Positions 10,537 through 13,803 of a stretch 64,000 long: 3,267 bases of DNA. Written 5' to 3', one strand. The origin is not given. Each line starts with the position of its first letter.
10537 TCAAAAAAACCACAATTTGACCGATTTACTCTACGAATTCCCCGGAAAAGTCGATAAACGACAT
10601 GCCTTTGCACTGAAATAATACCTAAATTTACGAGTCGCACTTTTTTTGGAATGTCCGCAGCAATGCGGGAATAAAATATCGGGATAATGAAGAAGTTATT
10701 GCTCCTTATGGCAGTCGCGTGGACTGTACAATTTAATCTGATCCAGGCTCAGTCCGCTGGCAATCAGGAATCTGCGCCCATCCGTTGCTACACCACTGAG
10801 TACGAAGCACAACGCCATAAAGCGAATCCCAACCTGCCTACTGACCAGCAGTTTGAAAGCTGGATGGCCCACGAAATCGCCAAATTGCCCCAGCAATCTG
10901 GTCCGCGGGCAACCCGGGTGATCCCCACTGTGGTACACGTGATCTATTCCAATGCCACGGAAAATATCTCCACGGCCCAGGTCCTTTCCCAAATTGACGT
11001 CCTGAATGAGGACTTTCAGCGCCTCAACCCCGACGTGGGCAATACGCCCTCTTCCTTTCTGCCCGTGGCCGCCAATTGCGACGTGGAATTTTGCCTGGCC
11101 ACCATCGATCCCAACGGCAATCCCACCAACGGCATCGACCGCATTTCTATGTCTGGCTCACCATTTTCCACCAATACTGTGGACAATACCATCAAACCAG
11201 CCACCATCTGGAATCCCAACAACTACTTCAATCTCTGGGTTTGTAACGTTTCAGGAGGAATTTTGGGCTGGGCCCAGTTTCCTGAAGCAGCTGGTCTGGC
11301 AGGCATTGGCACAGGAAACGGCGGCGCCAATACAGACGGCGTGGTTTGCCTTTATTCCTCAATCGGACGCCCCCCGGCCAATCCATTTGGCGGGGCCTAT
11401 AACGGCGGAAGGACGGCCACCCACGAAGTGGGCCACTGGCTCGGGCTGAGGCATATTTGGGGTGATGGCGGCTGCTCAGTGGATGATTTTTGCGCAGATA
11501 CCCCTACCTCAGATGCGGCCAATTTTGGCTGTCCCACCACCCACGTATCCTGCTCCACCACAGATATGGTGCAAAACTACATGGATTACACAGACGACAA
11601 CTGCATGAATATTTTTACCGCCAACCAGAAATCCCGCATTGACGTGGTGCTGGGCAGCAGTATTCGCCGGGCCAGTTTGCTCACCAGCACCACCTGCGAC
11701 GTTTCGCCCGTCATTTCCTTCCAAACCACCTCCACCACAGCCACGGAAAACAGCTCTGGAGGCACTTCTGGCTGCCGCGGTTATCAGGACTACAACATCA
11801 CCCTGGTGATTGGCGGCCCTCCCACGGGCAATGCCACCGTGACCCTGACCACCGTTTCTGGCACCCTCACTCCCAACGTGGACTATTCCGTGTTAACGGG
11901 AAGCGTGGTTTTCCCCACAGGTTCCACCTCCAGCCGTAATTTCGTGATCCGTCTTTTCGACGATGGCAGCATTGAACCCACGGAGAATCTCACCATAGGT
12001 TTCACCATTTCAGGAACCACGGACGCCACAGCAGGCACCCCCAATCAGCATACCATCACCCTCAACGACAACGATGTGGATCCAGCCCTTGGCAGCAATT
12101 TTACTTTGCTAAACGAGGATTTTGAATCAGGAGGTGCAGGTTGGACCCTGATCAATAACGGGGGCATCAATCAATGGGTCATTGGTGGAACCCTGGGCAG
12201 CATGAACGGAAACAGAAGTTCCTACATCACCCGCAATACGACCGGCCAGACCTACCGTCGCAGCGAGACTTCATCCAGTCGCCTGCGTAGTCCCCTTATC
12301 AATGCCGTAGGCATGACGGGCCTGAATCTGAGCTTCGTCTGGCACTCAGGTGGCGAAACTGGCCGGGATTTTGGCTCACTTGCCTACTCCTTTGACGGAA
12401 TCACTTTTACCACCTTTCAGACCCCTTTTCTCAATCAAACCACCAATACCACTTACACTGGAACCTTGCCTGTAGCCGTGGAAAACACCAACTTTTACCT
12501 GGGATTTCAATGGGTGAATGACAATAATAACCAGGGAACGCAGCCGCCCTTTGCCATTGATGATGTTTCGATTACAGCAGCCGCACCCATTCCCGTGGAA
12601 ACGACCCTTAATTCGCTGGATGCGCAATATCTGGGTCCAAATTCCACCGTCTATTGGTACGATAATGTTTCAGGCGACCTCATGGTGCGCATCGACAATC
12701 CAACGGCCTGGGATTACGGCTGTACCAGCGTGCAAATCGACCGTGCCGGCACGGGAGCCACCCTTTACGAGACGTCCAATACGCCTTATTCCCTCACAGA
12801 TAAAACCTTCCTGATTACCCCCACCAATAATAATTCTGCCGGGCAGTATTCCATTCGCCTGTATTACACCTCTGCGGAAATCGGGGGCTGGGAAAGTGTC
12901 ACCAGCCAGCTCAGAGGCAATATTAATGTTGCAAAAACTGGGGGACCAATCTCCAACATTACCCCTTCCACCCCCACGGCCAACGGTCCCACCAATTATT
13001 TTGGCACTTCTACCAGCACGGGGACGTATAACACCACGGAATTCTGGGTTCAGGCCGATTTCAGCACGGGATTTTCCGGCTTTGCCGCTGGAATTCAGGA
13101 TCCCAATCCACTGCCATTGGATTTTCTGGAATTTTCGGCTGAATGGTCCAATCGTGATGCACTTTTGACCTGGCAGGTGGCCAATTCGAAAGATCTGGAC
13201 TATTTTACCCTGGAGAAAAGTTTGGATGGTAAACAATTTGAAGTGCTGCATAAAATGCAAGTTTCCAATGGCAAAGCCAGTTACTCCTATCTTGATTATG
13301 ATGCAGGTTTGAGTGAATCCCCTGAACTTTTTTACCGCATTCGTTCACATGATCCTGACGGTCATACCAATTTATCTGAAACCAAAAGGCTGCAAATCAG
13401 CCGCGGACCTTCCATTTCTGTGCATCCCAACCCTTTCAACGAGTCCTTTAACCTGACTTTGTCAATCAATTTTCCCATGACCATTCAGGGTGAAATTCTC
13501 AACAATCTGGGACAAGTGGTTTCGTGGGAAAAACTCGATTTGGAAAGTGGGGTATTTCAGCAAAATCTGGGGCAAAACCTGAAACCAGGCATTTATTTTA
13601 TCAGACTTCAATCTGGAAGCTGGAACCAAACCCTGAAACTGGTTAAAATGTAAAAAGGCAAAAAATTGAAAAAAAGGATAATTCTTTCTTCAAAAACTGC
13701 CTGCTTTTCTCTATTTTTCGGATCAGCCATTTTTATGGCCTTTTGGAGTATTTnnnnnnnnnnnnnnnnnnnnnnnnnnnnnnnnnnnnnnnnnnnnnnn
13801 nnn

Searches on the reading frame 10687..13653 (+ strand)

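Call 5: search_protein_families(library=pfam, proteins=[window:10687-13653:+], max_evalue=0.001)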
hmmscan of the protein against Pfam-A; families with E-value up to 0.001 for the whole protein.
window:10687-13653:+ (988 aa): 4 families
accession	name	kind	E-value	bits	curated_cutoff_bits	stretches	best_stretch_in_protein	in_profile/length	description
PF05572.19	Peptidase_M43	-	6.5e-11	42.8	23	1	238-321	66-150/152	Pregnancy-associated plasma protein-A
PF03160.20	Calx-beta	-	3.6e-08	33.9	27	1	380-463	36-119/119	Calx-beta domain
PF18962.6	Por_Secre_tail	-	7.4e-07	29.8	27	1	912-985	1-73/75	Secretion system C-terminal sorting domain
PF13688.12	Reprolysin_5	-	0.00028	21.6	27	0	181-299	94-183/196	Metallo-peptidase family M12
